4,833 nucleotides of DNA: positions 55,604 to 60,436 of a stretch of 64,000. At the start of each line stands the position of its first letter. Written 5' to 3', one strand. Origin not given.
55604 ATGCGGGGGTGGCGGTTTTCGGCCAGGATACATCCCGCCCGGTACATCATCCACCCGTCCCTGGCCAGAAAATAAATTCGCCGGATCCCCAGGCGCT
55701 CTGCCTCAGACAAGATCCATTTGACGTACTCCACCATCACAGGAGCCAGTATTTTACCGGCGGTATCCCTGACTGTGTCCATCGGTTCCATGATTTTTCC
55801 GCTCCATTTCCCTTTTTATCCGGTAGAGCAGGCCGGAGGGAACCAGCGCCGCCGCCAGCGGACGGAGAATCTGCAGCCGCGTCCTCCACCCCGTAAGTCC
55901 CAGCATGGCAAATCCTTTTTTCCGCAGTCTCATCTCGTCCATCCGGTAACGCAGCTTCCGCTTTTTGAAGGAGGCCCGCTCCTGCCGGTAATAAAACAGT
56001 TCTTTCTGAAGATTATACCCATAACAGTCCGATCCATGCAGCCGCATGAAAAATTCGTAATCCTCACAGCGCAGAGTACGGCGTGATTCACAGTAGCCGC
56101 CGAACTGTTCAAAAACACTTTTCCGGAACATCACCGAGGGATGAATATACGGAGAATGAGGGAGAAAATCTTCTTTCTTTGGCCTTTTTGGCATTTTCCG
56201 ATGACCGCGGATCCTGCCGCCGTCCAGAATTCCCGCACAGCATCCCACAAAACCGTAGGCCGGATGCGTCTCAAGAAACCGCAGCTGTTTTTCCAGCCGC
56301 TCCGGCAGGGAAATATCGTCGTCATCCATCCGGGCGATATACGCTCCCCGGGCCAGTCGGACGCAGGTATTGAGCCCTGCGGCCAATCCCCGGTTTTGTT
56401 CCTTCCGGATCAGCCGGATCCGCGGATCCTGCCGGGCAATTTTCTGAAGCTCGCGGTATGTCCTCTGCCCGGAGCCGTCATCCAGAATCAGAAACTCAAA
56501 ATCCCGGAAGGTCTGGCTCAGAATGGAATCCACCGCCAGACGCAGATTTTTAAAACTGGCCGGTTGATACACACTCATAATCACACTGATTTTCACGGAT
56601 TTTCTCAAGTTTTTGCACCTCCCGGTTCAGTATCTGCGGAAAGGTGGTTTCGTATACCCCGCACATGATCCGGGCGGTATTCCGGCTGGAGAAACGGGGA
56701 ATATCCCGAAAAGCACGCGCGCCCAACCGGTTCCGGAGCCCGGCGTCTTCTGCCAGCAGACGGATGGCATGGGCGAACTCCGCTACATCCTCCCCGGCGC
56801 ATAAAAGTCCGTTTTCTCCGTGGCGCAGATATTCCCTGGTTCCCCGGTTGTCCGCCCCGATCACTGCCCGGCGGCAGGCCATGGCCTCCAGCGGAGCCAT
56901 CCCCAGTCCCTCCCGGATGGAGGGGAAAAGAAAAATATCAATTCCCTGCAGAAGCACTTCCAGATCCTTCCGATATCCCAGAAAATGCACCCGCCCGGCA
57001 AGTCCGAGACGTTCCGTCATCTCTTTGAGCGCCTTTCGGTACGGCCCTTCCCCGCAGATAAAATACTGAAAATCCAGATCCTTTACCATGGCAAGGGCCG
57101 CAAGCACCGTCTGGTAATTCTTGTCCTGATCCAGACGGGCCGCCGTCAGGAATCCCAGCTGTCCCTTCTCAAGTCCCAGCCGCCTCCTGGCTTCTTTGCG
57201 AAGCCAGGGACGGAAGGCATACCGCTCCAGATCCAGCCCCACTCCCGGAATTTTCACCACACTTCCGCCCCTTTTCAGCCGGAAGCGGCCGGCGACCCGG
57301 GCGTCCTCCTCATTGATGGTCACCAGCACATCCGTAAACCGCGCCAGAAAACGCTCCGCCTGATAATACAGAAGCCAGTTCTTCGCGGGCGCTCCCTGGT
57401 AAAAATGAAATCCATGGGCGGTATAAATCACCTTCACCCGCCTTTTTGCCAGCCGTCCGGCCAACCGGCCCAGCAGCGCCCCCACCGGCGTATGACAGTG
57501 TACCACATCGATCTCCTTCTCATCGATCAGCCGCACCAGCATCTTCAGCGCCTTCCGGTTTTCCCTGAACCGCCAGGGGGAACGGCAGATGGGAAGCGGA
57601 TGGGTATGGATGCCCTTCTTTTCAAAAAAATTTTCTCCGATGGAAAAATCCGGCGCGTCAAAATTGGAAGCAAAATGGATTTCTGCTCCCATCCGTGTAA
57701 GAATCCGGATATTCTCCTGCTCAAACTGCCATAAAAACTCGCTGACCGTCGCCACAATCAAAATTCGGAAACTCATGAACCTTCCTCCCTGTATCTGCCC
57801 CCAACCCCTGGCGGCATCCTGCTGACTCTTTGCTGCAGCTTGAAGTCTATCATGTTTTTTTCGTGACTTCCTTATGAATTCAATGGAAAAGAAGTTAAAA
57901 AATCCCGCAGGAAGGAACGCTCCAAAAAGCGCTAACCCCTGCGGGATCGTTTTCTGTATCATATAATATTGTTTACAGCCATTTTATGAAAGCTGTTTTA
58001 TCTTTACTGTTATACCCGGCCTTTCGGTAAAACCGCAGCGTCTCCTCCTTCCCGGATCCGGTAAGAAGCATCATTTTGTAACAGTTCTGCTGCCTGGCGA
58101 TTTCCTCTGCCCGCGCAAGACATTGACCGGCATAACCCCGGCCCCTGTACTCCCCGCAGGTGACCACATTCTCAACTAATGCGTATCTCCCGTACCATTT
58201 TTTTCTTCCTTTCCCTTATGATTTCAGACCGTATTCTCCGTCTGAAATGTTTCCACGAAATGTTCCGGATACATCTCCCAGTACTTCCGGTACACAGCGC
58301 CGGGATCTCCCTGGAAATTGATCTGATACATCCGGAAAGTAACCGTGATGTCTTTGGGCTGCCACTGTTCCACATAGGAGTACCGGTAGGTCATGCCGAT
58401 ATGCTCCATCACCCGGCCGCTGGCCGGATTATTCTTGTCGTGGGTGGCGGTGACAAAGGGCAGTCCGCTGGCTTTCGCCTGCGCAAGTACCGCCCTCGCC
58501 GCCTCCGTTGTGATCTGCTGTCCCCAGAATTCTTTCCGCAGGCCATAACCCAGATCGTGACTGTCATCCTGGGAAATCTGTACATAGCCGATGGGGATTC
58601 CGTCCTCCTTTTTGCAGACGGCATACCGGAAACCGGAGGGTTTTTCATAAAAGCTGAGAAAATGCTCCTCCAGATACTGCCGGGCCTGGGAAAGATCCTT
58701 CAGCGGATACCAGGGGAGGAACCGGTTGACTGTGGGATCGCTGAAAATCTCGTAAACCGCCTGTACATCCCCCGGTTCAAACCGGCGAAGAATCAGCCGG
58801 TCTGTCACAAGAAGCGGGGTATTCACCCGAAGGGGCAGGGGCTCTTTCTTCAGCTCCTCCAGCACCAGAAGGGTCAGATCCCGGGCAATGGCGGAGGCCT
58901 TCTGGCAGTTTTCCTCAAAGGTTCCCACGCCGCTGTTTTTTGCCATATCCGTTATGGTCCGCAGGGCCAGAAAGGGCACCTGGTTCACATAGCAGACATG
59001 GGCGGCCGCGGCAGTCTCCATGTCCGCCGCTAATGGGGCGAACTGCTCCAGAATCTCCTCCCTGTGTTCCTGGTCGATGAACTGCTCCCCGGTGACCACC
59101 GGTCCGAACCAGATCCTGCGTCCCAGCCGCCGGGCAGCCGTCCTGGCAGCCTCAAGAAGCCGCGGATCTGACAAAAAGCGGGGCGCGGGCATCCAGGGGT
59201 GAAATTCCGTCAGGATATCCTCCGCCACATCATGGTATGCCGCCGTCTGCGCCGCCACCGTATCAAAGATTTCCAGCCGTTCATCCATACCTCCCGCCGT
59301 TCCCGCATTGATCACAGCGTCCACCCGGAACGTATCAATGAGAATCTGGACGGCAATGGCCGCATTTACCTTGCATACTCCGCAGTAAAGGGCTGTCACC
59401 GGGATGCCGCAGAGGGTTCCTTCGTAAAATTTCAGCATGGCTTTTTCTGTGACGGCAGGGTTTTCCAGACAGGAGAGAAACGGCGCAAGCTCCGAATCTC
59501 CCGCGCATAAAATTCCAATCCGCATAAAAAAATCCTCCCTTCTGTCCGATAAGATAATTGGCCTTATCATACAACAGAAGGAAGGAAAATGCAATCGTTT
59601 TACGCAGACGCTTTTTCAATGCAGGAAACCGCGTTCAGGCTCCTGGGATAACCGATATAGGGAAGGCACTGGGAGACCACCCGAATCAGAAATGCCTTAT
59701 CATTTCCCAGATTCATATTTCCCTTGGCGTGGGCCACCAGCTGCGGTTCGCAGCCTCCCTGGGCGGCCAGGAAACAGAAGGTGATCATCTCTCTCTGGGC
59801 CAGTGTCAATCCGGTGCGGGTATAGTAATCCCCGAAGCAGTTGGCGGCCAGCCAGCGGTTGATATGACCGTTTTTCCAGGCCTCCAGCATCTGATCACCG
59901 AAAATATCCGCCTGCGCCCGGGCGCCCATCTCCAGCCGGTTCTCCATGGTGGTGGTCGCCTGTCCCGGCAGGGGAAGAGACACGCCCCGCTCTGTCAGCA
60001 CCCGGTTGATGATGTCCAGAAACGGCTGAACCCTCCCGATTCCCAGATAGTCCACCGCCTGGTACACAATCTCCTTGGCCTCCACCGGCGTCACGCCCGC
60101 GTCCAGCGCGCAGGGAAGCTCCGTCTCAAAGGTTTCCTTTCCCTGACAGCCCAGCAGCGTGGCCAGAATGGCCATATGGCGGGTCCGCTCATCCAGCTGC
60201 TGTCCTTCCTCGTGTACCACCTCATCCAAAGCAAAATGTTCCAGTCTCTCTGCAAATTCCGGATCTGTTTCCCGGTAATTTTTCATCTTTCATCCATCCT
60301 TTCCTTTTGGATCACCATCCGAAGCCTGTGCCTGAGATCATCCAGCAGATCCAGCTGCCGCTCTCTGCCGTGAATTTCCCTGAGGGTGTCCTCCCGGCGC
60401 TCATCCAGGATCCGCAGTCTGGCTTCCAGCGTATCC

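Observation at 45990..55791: Three paralogues of an uncharacterised about 430-aa module, two fused to HAD phosphatase-like domains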

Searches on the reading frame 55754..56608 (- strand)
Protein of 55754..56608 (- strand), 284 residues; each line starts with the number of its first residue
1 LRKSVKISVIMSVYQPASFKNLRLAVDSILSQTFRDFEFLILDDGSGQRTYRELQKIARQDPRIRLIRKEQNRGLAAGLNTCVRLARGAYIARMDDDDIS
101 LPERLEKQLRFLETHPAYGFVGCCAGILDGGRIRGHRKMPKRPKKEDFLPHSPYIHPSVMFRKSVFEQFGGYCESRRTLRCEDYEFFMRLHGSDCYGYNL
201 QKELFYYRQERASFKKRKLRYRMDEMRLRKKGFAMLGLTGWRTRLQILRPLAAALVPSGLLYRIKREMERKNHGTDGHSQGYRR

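Call 12: search_protein_families(library=pfam, proteins=[window:55754-56608:-], max_evalue=0.01)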
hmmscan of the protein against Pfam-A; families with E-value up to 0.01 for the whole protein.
window:55754-56608:- (284 aa): 3 families
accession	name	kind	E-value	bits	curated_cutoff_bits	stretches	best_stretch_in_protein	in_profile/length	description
PF00535.33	Glycos_transf_2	-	7.3e-34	117.6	23.3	1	8-168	1-166/168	Glycosyl transferase family 2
PF10111.15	Glyco_tranf_2_2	-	5.5e-12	46.2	27.3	2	26-112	16-106/276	Glycosyltransferase like family 2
PF13641.12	Glyco_tranf_2_3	-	1.1e-09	39.1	27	1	8-127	4-125/230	Glycosyltransferase like family 2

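Call 58: search_protein_families(library=ncbifam, proteins=[window:55754-56608:-], max_evalue=0.001)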
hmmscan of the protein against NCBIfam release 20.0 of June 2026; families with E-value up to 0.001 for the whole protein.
window:55754-56608:- (284 aa): 18 families
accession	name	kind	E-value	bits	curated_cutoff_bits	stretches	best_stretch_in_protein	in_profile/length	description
NF053739.1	GlytfEpsEBac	equivalog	8.8e-61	205.2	450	1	6-266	2-260/265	glycosyltransferase EpsE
NF047683.1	TeichurnBiosyTuaG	equivalog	1e-23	84.3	400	1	3-142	4-142/252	teichuronic acid biosynthesis protein TuaG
NF041875.1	EPS_EpsD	equivalog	3.5e-16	59.5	370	1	7-258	1-263/325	exopolysaccharide biosynthesis glycosyltransferase EpsD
NF041394.1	GtaseAglG_Halo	equivalog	8.4e-16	58.1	440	1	6-117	2-112/304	glucosyl-dolichyl phosphate glucuronosyltransferase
TIGR03937.1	PgaC_IcaA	equivalog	3.4e-15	55.9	422.3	1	4-121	44-159/407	poly-beta-1,6-N-acetyl-D-glucosamine synthase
NF007482.0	PRK10073.1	equivalog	3e-14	52.8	423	1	2-109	3-107/334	glycosyltransferase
NF007453.0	PRK10018.1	equivalog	4.9e-14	52.6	382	1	9-127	6-126/280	colanic acid biosynthesis glycosyltransferase WcaA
NF050050.1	ProtGlycPglI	equivalog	9.8e-14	51.4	500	1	6-112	3-108/306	GalNAc(5)-diNAcBac-PP-undecaprenol beta-1,3-glucosyltransferase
TIGR04017.1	WcaA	equivalog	1.5e-13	51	495.75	1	10-130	6-128/279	colanic acid biosynthesis glycosyltransferase WcaA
NF047588.1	GlcsyltransPgfSStrep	equivalog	3.4e-10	39.6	500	1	6-105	2-103/308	glycosyltransferase PgfS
TIGR03965.1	mycofact_glyco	equivalog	1.8e-08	33.7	280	1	26-109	93-176/467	mycofactocin biosynthesis glycosyltransferase MftF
TIGR04440.1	glyco_TIGR04440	domain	1.5e-07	31.4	70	1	36-127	28-121/215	TIGR00180 family glycosyltransferase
NF038299.1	EPS_HpsN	equivalog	7.4e-06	25.1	425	1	6-121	2-115/317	hormogonium polysaccharide biosynthesis glycosyltransferase HpsN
NF038302.1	EPS_HpsE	equivalog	8.7e-06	24.9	300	1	36-122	33-121/307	hormogonium polysaccharide biosynthesis glycosyltransferase HpsE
NF050819.1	PolSacchBiosHfsG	equivalog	1.8e-05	24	500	1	28-101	30-105/302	polysaccharide biosynthesis protein HfsG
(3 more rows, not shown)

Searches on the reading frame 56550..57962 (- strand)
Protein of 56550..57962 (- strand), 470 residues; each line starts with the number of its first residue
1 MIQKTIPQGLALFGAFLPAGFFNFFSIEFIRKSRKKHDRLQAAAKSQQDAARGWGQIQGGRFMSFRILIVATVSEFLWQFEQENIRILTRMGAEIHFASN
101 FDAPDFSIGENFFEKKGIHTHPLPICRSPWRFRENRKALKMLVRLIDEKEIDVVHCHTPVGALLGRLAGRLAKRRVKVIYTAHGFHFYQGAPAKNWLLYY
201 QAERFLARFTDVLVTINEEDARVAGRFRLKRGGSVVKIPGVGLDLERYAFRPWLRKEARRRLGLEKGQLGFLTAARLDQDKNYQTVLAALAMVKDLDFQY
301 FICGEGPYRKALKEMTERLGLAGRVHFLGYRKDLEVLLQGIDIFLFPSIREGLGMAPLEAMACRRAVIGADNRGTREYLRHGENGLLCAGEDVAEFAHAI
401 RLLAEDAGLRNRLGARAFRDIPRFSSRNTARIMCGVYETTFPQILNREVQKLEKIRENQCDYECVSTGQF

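Call 12: search_protein_families(library=pfam, proteins=[window:56550-57962:-], max_evalue=0.01)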
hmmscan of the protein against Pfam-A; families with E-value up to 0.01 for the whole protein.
window:56550-57962:- (470 aa): 7 families
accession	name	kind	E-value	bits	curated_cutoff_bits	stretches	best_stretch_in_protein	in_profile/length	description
PF00534.26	Glycos_transf_1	-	4.8e-39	134.1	26.4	1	256-417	3-169/172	Glycosyl transferases group 1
PF13692.12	Glyco_trans_1_4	-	7.8e-33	114.2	27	1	271-406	4-142/142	Glycosyl transferases group 1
PF13439.12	Glyco_transf_4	-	1.7e-17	64.4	28.5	1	88-231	15-156/170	Glycosyltransferase Family 4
PF13579.12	Glyco_trans_4_4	-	1.3e-15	58.5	29.7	1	86-227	12-145/158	Glycosyl transferase 4-like domain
PF13477.12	Glyco_trans_4_2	-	3.8e-15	56.7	23.4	1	67-215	2-137/139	Glycosyl transferase 4-like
PF20706.3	GT4-conflict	-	7.7e-05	22.3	26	1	251-381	178-322/385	Family 4 Glycosyltransferase in conflict systems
PF13524.12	Glyco_trans_1_2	-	0.00015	22.2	25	1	337-419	43-127/144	Glycosyl transferase-like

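Call 58: search_protein_families(library=ncbifam, proteins=[window:56550-57779:-], max_evalue=0.001)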
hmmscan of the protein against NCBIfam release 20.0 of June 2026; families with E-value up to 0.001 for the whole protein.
window:56550-57779:- (409 aa): 31 families (the best 25 are shown)
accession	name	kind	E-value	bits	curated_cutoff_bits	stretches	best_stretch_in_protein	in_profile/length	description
TIGR03999.1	thiol_BshA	equivalog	8.6e-28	97.3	273.7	1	27-376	25-370/375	N-acetyl-alpha-D-glucosaminyl L-malate synthase BshA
NF041876.1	EPS_EpsE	equivalog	1.5e-27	96.9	400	1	176-370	189-387/389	exopolysaccharide biosynthesis GT4 family glycosyltransferase EpsE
TIGR03088.1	stp2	hypoth_equivalog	5.1e-27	94.9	409.05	1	80-379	72-373/374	TIGR03088 family PEP-CTERM/XrtA system glycosyltransferase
TIGR03449.1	mycothiol_MshA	equivalog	1.6e-22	80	462.5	1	148-379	164-403/406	D-inositol-3-phosphate glycosyltransferase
NF050063.1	ProtGlycPglJ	equivalog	9.2e-19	67.9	500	1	208-370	195-357/363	N-acetylgalactosamine-N,N'-diacetylbacillosaminyl-diphospho-undecaprenol 4-alpha-N-acetylgalactosaminyltransferase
TIGR04063.1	stp3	hypoth_equivalog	2e-17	63.2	442.05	1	72-356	75-371/397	TIGR04063 family PEP-CTERM/XrtA system glycosyltransferase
TIGR04047.1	MSMEG_0565_glyc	hypoth_equivalog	1.9e-16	60.1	259.85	1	85-377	82-372/373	MSMEG_0565 family glycosyltransferase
TIGR02149.1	glgA_Coryne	subfamily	1.1e-15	57.7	302.4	1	86-377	80-388/391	glycogen synthase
NF038229.1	Glyco4_Geo_Pelo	equivalog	1.2e-12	47.5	400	1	204-378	158-335/338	GPMC system family 4 glycosyltransferase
NF047684.1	TeichurnBiosyTuaC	equivalog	3.7e-12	45.9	550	1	174-378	187-388/391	teichuronic acid biosynthesis protein TuaC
NF049988.1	MGlcDAGSynMgs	equivalog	1.3e-11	44.5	400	1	79-378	76-386/398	alpha-monoglucosyldiacylglycerol synthase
NF038295.1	EPS_HpsP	equivalog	1.3e-11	44.2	550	1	149-372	156-380/388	hormogonium polysaccharide biosynthesis glycosyltransferase HpsP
NF053787.1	GlcN_PG_synth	equivalog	1.5e-11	43.8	480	1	173-356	164-335/361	N-acetylglucosaminyl phosphatidylglycerol synthase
TIGR04005.1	wcaL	equivalog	3e-11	42.8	537.6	1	145-339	171-364/406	colanic acid biosynthesis glycosyltransferase WcaL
NF050056.1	ProtGlycPglH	equivalog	4.1e-11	42.6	600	1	211-357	183-331/354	GalNAc-alpha-(1->4)-GalNAc-alpha-(1->3)-diNAcBac-PP-undecaprenol alpha-1,4-N-acetyl-D-galactosaminyltransferase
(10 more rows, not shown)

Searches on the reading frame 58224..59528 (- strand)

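Call 66: search_protein_families(library=pfam, proteins=[window:58224-59528:-], max_evalue=0.0001)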
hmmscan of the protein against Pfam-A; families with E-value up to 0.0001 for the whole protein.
window:58224-59528:- (434 aa): 3 families
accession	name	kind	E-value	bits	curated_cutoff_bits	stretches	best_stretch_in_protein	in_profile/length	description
PF01048.26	PNP_UDP_1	-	6e-44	150.6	25.1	1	3-220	1-229/233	Phosphorylase superfamily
PF13302.13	Acetyltransf_3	-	7.2e-32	111.4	25.4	1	244-380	1-138/138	Acetyltransferase (GNAT) domain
PF00583.31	Acetyltransf_1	-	8.5e-09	36.1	20.7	1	283-378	14-115/116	Acetyltransferase (GNAT) family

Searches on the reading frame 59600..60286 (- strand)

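Call 66: search_protein_families(library=pfam, proteins=[window:59600-60286:-], max_evalue=0.0001)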
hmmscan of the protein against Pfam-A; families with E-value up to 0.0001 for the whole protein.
window:59600-60286:- (228 aa): 1 family
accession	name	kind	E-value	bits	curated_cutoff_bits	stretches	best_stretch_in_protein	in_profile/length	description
PF02627.25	CMD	-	2.6e-19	69.5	23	2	144-224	5-83/84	Carboxymuconolactone decarboxylase family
